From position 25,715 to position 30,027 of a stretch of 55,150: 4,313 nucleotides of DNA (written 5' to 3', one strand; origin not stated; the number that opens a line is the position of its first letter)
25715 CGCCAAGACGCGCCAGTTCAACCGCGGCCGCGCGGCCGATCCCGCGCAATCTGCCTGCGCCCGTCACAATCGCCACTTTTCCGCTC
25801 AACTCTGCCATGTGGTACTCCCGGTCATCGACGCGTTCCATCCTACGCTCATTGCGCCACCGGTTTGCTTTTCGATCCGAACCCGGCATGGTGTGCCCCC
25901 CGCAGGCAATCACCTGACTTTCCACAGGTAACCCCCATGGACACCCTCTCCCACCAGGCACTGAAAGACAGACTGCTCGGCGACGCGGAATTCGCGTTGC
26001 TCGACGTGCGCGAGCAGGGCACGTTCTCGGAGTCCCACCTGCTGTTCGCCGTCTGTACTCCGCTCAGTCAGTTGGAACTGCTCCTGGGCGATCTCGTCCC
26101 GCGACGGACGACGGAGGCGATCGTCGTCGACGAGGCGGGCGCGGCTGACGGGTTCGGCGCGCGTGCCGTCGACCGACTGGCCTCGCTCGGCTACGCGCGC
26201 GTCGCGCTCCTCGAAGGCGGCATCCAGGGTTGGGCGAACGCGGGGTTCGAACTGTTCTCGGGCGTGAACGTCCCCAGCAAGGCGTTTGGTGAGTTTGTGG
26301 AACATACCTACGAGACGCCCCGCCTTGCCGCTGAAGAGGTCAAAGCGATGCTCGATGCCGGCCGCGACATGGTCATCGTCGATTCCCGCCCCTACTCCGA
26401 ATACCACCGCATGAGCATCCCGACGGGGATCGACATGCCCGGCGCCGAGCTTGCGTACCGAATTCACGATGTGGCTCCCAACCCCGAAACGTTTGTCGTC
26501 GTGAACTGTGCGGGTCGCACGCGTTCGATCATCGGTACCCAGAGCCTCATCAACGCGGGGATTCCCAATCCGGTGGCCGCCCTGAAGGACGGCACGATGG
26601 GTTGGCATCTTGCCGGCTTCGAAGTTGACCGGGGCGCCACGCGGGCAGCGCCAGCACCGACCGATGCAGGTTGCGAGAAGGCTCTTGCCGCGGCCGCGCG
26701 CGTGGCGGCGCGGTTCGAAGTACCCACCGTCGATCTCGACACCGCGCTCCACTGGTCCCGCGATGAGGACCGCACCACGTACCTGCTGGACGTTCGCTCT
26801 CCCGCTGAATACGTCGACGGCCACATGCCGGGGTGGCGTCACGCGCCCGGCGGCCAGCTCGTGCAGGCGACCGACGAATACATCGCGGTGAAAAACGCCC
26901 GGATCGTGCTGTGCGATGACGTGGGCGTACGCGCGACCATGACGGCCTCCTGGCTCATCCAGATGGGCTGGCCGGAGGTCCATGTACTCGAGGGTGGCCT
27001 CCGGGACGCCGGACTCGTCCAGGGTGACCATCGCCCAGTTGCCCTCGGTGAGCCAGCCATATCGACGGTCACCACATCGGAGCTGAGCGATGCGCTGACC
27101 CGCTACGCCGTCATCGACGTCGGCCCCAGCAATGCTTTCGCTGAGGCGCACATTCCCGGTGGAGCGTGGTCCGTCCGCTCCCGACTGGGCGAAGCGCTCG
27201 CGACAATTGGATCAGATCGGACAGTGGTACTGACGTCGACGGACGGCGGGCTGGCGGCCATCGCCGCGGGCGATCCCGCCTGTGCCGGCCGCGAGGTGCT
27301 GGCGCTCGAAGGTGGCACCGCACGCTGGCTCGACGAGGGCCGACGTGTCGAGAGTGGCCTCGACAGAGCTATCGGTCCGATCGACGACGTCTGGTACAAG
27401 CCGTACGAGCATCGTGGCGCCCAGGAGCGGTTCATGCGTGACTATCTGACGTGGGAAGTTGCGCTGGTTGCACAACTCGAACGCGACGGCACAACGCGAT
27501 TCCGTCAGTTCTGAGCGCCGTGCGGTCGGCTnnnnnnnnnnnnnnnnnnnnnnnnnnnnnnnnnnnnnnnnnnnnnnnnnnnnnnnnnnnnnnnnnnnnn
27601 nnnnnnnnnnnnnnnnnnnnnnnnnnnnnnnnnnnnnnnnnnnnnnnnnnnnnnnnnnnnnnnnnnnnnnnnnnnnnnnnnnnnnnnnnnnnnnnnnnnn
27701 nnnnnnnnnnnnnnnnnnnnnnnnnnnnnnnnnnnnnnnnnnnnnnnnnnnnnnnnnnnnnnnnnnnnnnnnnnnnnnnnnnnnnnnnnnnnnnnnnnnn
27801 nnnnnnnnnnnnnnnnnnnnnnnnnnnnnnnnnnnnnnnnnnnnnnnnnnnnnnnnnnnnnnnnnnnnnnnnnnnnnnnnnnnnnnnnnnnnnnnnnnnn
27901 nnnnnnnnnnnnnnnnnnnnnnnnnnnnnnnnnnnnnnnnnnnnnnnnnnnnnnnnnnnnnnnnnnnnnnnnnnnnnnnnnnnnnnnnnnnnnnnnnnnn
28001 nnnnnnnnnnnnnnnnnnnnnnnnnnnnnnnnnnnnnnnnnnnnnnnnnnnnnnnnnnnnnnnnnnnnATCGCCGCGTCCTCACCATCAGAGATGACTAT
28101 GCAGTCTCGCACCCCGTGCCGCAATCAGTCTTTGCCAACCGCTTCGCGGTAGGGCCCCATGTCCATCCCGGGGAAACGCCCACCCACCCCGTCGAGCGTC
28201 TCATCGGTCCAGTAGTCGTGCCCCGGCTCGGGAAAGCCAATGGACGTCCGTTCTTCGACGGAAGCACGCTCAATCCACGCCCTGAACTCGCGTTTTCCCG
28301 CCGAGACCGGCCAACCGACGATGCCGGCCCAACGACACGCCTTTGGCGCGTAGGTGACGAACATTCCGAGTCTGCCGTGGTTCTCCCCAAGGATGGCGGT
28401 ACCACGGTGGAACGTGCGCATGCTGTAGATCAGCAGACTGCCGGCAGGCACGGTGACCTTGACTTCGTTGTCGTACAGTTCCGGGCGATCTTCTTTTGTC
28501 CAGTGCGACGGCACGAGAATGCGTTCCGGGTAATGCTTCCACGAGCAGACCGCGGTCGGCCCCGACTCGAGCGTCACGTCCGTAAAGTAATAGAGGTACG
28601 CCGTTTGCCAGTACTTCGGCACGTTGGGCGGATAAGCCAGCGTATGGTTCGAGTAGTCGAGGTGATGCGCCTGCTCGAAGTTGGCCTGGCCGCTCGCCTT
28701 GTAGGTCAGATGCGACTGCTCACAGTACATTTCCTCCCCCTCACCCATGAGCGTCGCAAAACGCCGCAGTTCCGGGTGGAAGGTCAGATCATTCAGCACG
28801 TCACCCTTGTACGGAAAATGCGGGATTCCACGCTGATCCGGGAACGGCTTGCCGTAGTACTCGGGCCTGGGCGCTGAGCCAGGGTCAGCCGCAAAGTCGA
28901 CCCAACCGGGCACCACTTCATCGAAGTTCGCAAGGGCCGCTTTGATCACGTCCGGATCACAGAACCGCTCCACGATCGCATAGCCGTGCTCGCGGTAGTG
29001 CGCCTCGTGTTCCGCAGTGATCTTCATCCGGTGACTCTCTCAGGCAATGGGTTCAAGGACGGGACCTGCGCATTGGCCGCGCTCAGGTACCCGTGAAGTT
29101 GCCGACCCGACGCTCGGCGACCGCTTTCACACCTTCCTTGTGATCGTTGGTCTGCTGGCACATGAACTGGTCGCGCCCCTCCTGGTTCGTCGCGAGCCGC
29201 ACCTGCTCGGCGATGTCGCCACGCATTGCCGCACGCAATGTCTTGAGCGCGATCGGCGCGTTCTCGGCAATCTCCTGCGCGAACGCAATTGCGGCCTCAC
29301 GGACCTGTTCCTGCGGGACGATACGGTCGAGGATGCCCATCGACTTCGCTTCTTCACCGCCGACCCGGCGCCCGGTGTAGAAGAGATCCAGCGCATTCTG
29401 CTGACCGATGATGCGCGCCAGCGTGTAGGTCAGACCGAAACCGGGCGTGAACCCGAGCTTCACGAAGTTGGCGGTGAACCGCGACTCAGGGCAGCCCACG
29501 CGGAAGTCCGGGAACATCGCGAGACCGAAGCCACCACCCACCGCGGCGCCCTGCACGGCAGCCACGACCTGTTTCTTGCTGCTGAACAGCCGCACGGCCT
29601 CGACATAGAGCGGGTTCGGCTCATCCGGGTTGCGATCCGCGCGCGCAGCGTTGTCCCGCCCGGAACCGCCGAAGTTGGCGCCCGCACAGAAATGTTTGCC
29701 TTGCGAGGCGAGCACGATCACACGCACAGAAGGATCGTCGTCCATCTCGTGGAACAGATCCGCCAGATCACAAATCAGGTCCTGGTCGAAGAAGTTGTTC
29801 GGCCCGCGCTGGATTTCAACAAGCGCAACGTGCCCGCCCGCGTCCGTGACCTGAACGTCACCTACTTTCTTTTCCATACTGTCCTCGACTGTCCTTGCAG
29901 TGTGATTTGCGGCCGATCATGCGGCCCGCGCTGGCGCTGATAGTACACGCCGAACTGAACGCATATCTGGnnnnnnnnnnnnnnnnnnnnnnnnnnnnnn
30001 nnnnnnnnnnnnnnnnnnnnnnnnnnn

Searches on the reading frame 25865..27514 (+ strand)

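Call 67: search_protein_families(library=pfam, proteins=[window:25865-27514:+], max_evalue=0.0001)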
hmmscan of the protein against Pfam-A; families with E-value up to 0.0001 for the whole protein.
window:25865-27514:+ (549 aa): 1 family
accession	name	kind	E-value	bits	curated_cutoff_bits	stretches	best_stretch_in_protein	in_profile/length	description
PF00581.25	Rhodanese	-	1.3e-43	148.1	22.2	3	302-380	11-97/102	Rhodanese-like domain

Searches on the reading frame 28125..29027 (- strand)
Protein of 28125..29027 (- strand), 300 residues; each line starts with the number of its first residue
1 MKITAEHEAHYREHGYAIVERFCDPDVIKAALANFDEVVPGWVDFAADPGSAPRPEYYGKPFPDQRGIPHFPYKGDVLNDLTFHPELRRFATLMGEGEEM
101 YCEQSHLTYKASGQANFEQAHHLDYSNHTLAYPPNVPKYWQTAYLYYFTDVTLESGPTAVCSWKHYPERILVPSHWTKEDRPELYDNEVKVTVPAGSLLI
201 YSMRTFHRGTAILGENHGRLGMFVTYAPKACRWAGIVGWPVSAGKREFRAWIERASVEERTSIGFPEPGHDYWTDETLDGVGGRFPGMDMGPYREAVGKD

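Call 67: search_protein_families(library=pfam, proteins=[window:28125-29027:-], max_evalue=0.0001)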
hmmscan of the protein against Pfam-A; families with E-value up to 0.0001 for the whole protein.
window:28125-29027:- (300 aa): 1 family
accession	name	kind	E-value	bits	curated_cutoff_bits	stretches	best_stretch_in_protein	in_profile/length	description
PF05721.19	PhyH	-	8.1e-13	49.6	22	1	11-213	1-206/213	Phytanoyl-CoA dioxygenase (PhyH)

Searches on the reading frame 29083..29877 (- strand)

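Call 67: search_protein_families(library=pfam, proteins=[window:29083-29877:-], max_evalue=0.0001)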
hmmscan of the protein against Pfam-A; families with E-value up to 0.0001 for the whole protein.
window:29083-29877:- (264 aa): 2 families
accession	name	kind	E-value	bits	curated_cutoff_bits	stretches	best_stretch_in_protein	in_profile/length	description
PF00378.25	ECH_1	-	2.5e-57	194.5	27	1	15-263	4-250/251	Enoyl-CoA hydratase/isomerase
PF16113.10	ECH_2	-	1.4e-26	94.2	27.2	1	28-195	13-180/335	Enoyl-CoA hydratase/isomerase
